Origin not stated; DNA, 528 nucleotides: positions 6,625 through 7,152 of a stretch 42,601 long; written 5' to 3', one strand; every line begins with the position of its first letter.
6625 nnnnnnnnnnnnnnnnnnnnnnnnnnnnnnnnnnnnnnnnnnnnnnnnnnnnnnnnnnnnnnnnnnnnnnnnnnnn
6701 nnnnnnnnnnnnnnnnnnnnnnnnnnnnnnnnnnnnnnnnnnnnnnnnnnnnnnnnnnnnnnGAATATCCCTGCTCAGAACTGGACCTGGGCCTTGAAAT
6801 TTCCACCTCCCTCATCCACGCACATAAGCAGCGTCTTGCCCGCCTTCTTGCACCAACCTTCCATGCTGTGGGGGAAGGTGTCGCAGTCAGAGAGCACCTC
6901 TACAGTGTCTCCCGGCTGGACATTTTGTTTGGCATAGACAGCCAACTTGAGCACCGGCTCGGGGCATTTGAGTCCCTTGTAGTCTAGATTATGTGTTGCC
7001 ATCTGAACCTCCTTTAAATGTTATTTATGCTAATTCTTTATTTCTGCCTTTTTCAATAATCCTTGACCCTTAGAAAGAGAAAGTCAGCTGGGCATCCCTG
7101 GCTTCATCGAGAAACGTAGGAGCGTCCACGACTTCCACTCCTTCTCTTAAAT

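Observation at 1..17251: Sulfur-carrier genes (YeeE, 2x TusA, DsrE-like, secreted rhodanese) embedded in a duplicated HdrA-MvhD-NfnAB-like electron-bifurcation supercluster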

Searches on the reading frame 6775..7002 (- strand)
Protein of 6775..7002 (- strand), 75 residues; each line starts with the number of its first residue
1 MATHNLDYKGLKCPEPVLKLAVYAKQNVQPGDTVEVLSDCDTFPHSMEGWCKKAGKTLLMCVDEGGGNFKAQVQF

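Call 3: search_protein_families(library=pfam, proteins=[window:6775-7002:-])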
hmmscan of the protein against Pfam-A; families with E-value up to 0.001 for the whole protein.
window:6775-7002:- (75 aa): 1 family
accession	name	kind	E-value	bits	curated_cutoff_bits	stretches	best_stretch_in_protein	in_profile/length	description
PF01206.22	TusA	-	8.7e-13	48.4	28.6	1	5-73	2-68/70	Sulfurtransferase TusA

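Call 8: search_protein_families(library=ncbifam, proteins=[window:6775-7002:-], max_evalue=0.00001)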
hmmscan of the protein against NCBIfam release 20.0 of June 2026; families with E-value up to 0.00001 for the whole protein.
window:6775-7002:- (75 aa): 1 family
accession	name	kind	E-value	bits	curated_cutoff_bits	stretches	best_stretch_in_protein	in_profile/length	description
NF008242.0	PRK11018.1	equivalog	3.1e-06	26.7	79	1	3-60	8-64/78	sulfurtransferase-like selenium metabolism protein YedF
